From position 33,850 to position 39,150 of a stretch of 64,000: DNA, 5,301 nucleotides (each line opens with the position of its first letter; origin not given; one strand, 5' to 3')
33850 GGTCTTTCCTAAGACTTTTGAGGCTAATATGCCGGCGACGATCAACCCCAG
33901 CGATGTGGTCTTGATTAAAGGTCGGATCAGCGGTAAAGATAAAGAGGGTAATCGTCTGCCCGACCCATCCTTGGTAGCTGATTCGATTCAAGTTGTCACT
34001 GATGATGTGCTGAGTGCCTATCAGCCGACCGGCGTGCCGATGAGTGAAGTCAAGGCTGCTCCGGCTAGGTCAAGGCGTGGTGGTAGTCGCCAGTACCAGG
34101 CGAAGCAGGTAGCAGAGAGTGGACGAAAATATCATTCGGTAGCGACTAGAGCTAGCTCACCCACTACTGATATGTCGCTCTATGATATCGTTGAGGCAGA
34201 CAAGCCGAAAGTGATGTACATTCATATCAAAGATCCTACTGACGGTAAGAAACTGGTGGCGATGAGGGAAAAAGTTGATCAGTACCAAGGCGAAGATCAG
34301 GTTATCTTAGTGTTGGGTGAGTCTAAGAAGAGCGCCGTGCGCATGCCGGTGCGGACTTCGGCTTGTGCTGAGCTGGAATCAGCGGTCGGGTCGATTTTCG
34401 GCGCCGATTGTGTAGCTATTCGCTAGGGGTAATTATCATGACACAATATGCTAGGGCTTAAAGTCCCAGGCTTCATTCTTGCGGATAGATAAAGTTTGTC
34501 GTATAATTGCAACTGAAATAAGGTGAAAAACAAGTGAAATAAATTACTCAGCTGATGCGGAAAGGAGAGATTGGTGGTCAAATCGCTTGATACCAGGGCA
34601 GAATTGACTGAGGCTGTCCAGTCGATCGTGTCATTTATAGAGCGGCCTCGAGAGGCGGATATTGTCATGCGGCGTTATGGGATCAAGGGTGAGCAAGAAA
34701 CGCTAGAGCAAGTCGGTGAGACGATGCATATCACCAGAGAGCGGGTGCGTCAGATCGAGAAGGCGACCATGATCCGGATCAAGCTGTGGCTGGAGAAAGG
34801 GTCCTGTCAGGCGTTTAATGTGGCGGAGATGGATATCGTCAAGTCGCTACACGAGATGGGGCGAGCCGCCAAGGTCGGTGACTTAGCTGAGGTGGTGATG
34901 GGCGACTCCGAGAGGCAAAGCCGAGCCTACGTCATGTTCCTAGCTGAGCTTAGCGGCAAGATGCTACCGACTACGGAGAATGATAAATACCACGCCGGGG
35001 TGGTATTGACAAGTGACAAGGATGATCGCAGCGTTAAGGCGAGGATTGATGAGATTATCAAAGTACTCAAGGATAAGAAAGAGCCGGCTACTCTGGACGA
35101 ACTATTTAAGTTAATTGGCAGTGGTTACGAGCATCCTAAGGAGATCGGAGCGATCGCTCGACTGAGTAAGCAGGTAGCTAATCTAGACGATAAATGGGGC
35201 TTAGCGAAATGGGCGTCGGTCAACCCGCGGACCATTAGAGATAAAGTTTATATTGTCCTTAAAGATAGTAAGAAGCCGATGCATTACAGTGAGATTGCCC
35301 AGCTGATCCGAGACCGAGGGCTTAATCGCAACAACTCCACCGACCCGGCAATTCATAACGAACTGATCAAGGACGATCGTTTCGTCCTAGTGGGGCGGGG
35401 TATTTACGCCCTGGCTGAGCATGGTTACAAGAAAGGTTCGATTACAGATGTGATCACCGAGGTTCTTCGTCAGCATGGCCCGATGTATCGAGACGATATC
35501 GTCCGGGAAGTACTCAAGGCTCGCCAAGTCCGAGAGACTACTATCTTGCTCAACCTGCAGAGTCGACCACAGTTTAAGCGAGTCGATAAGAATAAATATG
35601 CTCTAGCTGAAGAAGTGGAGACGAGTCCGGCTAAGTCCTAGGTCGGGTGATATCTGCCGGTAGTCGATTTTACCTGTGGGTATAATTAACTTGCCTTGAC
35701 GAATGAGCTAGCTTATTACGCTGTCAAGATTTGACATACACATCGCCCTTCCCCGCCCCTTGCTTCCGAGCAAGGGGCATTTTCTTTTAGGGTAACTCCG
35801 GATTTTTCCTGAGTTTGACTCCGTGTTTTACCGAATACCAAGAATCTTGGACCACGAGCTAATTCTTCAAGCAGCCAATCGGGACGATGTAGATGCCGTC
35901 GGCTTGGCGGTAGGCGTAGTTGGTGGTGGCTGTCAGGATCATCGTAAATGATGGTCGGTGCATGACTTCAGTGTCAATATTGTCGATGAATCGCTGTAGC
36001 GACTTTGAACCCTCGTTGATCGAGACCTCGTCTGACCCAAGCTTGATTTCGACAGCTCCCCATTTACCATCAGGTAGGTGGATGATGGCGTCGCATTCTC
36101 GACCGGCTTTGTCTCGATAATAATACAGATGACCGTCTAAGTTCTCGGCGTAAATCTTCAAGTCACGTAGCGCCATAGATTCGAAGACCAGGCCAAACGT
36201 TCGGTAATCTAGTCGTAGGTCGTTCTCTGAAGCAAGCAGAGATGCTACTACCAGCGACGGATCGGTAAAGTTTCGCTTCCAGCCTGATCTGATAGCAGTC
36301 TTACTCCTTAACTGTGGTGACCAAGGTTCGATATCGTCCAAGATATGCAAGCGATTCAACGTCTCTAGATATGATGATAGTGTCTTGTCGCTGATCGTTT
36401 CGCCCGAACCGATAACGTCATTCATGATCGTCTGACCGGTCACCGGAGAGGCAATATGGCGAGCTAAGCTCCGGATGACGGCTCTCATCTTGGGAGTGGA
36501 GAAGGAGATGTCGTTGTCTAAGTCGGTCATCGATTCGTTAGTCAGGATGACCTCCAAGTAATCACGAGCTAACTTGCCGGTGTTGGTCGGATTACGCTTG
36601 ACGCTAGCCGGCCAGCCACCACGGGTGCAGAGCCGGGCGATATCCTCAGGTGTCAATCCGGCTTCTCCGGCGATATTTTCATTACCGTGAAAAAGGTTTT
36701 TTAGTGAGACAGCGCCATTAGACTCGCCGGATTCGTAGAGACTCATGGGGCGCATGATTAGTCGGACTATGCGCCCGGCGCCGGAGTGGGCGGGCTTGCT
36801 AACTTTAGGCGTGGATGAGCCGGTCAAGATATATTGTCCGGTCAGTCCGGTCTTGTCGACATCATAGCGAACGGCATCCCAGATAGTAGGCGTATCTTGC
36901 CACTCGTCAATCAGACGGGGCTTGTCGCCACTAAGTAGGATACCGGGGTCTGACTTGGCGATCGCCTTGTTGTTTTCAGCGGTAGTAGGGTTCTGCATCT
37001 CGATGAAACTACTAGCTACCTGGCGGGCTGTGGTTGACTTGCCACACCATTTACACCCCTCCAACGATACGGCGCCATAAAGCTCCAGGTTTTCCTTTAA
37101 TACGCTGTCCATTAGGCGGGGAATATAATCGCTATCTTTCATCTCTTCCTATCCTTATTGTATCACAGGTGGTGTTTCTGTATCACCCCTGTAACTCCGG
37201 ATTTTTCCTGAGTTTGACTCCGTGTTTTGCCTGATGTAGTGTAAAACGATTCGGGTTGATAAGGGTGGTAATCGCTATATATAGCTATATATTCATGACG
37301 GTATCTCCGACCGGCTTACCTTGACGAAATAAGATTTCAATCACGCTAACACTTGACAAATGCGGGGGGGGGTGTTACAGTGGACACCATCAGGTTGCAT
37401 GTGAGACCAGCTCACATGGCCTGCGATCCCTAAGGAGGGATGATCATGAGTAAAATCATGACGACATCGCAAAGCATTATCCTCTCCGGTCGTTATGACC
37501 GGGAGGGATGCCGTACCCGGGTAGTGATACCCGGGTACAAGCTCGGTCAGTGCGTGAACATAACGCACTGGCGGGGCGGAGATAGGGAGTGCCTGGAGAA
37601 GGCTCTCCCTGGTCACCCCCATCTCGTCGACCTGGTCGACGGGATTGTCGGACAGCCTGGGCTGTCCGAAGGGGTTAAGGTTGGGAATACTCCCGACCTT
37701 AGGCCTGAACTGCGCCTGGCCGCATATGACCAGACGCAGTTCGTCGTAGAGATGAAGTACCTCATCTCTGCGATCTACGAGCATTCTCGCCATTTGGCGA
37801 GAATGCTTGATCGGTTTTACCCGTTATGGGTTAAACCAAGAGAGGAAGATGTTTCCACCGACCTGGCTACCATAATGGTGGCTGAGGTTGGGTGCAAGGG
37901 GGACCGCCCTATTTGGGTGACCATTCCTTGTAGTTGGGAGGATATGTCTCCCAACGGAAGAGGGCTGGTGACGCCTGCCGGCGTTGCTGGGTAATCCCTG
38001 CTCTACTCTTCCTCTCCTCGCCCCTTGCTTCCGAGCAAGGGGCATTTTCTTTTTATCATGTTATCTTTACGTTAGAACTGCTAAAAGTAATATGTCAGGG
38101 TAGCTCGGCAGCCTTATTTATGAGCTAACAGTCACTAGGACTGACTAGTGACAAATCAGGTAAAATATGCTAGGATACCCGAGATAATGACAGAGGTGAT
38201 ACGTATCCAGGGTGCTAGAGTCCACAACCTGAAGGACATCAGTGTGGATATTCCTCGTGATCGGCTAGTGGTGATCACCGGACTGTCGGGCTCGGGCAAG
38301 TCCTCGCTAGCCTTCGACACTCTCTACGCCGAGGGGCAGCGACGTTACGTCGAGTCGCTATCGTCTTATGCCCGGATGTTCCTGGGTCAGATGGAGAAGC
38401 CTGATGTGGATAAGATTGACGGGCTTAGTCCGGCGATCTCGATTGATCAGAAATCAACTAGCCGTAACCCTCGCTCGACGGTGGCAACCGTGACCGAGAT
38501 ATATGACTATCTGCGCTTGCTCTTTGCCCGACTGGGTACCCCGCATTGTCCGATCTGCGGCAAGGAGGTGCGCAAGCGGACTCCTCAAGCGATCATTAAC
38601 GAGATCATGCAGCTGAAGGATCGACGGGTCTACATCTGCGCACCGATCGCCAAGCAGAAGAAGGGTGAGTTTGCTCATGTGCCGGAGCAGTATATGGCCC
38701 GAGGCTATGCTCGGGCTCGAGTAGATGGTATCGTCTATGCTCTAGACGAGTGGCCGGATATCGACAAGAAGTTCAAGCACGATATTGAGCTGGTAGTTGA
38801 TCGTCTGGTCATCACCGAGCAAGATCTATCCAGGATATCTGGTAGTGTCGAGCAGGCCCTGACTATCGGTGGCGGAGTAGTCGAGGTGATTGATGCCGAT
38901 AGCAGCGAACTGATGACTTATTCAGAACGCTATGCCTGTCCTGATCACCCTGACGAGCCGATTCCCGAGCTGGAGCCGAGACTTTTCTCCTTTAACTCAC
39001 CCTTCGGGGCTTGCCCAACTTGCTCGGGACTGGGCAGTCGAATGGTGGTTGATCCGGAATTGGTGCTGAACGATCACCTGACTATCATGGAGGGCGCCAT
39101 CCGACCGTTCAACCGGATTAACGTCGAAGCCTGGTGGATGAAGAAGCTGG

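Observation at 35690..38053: Cassette-like locus: identical terminator and 38-nt blocks plus a duplicated leader bracket two unrelated genes (one slot empty, one filled)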

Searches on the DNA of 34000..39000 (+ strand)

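Call 9: search_rna_families(source=window, start=34000, end=39000, threshold=evalue, max_evalue=5)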
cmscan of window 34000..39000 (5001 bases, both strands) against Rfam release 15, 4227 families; matches with E-value up to 5: 2.
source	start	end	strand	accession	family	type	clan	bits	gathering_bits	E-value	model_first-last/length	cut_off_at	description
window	37506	37570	-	RF02985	ftsZ-DE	Gene; sRNA;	-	25.4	72.2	0.1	1-69/69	no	ftsZ-DE RNA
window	37568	37718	+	RF02357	RNaseP-T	Gene; ribozyme;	CL00002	18.7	60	0.68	1-208/208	no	RNaseP truncated form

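Call 92: search_dna_similar(query=window:35600-38200:+, collection=phages, mode=distant, max_rows=8)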
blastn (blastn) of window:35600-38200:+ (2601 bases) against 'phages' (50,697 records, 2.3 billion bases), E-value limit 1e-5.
No match.

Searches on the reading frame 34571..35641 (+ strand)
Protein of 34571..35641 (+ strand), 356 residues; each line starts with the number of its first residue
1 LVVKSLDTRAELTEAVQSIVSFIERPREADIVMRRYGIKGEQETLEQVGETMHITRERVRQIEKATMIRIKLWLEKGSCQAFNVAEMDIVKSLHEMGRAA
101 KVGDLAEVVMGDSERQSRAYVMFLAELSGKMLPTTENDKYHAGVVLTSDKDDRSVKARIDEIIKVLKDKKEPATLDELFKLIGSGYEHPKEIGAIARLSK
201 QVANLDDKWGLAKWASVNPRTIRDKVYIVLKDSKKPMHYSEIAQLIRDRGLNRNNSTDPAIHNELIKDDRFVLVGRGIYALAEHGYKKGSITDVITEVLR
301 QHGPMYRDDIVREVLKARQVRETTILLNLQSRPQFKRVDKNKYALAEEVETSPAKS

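Call 8: search_protein_families(library=pfam, proteins=[window:34571-35641:+], max_evalue=0.01)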
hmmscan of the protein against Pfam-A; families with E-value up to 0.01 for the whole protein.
window:34571-35641:+ (356 aa): 3 families
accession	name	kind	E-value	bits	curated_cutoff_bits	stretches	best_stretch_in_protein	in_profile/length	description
PF04545.22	Sigma70_r4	-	1.5e-10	40.9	24.1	1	26-70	7-48/50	Sigma-70, region 4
PF05066.19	HARE-HTH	-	3.5e-10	40.6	25.9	1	221-282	2-69/71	HB1, ASXL, restriction endonuclease HTH domain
PF16007.11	DUF4777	-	0.0002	22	34.4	0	158-190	5-37/66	Domain of unknown function (DUF4777)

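Call 26: search_protein_families(library=padloc, proteins=[window:34571-35641:+], max_evalue=0.01)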
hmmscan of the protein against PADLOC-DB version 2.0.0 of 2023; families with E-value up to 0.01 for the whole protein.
window:34571-35641:+ (356 aa): 2 families
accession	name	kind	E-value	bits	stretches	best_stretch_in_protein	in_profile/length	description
PDLC02203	MzaA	-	2.2e-08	30.9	1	10-71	595-656/683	-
PDLC02919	HEAT-ARM_XIII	-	0.0013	14.2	1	87-230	1297-1422/1972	-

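Call 89: search_protein_families(library=ncbifam, proteins=[window:34571-35641:+], max_evalue=0.01)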
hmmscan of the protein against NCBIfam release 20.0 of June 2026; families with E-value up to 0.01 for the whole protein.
window:34571-35641:+ (356 aa): 26 families (the best 25 are shown)
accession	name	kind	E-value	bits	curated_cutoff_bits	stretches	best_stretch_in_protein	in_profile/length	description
NF041931.2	MzaA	equivalog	1e-10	41.1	800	1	8-68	639-699/726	MZA anti-phage system associated sigma-70 family RNA polymerase sigma factor MzaA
TIGR02393.1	RpoD_Cterm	equivalog_domain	1.8e-10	40.8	354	1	9-71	163-225/238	RNA polymerase sigma factor RpoD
TIGR02394.1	rpoS_proteo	equivalog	3.5e-10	39.9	378.7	1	11-77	211-277/285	RNA polymerase sigma factor RpoS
NF004207.0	PRK05657.1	equivalog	4e-10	39.6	394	1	17-78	257-321/329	RNA polymerase sigma factor RpoS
NF004208.0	PRK05658.1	equivalog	2.8e-09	36.5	555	1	9-69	555-615/631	RNA polymerase sigma factor RpoD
NF004561.0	PRK05901.1-3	equivalog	7.1e-09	35.3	582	1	25-70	477-523/537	RNA polymerase sigma factor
NF005920.0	PRK07921.1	subfamily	1e-08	34.6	464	1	12-71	256-315/328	RNA polymerase sigma factor SigB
TIGR04567.1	RNAP_delt_lowGC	equivalog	1.3e-08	34.9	42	1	224-281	7-67/83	DNA-directed RNA polymerase subunit delta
TIGR02997.1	Sig70-cyanoRpoD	subfamily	1.6e-08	34.2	384.5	1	15-69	242-296/298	RNA polymerase sigma factor, RpoD/SigA family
NF005643.0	PRK07406.1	equivalog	3e-08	33.1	500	1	15-67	328-380/397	RNA polymerase sigma factor RpoD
NF004566.0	PRK05901.2-4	equivalog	6.4e-08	32.2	531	1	11-83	369-443/448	RNA polymerase sigma factor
NF005693.0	PRK07500.1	equivalog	2.2e-07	30.3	315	1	26-78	230-281/289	RNA polymerase factor sigma-32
NF005143.0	PRK06596.1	subfamily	3.5e-07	30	241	1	15-75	223-282/285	RNA polymerase factor sigma-32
NF006666.0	PRK09210.1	equivalog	1e-06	28.3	572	1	14-68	300-354/370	RNA polymerase sigma factor RpoD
NF004560.0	PRK05901.1-1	equivalog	1e-06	28.2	711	1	14-70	446-502/516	RNA polymerase sigma factor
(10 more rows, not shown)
